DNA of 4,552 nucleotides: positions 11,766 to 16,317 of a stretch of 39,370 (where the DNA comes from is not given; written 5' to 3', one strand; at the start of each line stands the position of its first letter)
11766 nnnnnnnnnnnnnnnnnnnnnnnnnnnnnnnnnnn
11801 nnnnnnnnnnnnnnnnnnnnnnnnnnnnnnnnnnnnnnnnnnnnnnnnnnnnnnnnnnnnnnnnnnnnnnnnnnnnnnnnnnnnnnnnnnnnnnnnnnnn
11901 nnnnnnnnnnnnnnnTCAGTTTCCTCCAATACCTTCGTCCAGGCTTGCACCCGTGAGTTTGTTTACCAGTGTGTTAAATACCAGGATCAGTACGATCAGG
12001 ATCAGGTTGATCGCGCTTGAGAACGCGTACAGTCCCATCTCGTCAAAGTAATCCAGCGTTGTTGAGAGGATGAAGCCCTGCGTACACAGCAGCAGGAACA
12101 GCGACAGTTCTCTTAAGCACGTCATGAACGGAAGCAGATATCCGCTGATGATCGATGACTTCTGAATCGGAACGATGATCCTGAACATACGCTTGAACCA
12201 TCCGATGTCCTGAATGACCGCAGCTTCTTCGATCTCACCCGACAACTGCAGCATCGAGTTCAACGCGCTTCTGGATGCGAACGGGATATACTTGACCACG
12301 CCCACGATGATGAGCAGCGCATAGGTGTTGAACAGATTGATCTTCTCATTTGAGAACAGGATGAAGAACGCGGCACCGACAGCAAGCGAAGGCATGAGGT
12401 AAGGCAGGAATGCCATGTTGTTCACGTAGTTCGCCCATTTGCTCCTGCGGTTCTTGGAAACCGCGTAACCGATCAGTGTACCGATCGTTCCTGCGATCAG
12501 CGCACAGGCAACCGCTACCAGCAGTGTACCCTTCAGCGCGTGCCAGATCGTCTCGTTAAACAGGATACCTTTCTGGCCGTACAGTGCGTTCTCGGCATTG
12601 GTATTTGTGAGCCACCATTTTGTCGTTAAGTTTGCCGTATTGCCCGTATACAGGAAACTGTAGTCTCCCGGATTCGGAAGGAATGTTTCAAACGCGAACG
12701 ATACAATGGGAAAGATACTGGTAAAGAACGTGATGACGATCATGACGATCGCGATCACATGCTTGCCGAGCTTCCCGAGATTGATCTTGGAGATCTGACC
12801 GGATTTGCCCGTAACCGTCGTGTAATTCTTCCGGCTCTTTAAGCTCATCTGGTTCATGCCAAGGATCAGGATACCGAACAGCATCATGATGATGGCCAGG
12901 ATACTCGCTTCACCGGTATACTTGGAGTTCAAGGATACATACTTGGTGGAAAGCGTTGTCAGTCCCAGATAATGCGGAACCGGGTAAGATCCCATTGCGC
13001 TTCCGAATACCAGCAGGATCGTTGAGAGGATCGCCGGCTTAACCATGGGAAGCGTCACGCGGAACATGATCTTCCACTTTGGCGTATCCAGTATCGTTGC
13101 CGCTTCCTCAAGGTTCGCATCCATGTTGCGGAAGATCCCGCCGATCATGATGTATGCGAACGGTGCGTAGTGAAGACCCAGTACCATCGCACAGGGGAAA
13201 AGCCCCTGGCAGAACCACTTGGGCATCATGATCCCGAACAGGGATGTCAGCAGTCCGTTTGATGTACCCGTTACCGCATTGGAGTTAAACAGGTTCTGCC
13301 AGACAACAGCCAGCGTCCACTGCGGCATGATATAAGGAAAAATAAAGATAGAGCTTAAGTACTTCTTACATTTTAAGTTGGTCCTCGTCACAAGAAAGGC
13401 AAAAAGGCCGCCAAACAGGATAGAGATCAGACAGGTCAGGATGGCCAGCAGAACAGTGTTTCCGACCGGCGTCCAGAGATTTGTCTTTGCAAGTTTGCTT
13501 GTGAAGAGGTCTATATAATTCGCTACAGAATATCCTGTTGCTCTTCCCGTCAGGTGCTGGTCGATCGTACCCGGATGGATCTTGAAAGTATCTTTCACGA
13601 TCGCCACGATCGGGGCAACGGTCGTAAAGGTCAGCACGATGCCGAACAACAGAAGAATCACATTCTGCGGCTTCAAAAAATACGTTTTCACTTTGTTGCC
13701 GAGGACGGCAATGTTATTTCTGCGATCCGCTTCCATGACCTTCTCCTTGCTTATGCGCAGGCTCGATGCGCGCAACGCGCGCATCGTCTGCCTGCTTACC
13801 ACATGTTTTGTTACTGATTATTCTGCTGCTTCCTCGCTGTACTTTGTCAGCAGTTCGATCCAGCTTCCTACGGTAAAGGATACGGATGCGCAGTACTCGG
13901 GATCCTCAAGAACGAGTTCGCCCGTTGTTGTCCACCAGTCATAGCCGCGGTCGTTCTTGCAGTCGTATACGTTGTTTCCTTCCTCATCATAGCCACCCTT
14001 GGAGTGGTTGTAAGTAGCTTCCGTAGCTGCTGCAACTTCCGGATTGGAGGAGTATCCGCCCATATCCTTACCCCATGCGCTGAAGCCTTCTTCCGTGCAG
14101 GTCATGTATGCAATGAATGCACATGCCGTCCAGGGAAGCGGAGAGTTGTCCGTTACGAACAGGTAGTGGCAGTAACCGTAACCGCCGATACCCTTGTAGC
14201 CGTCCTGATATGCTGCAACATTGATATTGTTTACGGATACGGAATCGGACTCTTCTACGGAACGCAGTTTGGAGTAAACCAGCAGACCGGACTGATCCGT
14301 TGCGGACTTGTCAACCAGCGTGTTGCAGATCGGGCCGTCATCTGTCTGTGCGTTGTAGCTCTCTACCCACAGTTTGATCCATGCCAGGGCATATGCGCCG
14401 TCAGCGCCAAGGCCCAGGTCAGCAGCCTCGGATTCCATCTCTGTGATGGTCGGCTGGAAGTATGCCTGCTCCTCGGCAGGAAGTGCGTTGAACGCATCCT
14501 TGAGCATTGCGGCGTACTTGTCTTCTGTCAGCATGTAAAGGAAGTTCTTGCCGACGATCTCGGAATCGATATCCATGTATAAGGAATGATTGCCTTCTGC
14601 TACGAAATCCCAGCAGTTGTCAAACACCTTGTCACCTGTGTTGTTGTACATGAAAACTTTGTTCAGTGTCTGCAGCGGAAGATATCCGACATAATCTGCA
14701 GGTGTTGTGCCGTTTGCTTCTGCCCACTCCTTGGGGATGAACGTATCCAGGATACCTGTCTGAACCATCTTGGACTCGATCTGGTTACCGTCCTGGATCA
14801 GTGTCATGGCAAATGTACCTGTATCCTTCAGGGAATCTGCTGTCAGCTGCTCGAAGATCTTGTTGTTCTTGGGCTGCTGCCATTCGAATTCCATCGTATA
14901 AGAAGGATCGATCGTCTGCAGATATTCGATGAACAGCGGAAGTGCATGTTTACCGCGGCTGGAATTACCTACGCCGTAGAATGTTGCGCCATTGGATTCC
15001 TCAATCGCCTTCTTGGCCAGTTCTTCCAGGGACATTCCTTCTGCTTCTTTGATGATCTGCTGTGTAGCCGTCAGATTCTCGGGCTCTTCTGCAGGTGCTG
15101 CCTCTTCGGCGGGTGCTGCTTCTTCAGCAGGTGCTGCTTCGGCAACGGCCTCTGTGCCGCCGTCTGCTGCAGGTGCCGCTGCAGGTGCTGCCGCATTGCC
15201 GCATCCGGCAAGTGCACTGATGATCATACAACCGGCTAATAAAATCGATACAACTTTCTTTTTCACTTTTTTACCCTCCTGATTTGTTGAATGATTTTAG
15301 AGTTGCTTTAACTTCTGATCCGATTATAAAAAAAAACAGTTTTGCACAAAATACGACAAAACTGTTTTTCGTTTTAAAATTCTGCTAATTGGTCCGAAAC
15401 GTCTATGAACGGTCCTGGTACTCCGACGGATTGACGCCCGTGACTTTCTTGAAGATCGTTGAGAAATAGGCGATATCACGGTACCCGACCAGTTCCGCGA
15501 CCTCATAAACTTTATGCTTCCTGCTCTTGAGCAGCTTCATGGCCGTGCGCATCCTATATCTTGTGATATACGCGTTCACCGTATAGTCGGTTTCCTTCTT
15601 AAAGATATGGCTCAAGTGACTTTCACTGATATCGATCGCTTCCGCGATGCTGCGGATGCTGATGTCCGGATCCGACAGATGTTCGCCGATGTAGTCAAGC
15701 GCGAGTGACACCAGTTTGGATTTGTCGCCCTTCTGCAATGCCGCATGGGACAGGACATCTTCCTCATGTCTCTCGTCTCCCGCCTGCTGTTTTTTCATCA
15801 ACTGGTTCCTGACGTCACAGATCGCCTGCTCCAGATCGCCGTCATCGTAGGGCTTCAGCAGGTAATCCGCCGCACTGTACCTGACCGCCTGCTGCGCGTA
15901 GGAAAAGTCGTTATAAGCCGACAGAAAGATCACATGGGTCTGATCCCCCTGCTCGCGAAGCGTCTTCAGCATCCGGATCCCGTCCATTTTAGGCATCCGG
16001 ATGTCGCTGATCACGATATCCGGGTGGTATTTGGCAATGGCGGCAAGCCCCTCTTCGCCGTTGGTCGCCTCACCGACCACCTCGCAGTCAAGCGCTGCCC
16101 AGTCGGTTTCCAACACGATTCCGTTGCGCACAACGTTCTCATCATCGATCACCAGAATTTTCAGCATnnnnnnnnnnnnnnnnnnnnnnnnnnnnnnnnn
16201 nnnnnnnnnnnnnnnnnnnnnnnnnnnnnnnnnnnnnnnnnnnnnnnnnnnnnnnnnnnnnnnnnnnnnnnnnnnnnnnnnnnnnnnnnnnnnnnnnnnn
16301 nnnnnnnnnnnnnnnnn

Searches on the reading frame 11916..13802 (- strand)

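Call 40: search_protein_families(library=pfam, proteins=[window:11916-13802:-], max_evalue=0.001)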
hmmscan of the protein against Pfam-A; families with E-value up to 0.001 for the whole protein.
window:11916-13802:- (628 aa): 1 family
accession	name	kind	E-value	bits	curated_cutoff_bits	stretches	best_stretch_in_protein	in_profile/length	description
PF00528.27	BPD_transp_1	-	8.6e-24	84.7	26.4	2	128-316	2-174/184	Binding-protein-dependent transport system inner membrane component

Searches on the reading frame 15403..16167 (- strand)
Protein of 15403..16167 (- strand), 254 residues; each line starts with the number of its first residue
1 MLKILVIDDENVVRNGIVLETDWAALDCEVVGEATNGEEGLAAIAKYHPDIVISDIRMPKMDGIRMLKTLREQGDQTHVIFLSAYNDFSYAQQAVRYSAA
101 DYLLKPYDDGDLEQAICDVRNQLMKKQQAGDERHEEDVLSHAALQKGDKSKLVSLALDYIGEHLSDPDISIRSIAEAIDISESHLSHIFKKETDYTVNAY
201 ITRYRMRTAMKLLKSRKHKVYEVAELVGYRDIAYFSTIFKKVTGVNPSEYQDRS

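Call 40: search_protein_families(library=pfam, proteins=[window:15403-16167:-], max_evalue=0.001)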
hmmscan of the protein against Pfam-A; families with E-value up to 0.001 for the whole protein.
window:15403-16167:- (254 aa): 3 families
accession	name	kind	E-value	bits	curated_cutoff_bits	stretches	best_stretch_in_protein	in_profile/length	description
PF00072.30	Response_reg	-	7.2e-28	97.4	30.2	1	4-116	1-110/111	Response regulator receiver domain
PF12833.13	HTH_18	-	2.9e-21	76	33.6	1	174-252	1-79/80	Helix-turn-helix domain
PF00165.29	HTH_AraC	-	1e-15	57.9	26.6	2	162-202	3-42/42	Bacterial regulatory helix-turn-helix proteins, AraC family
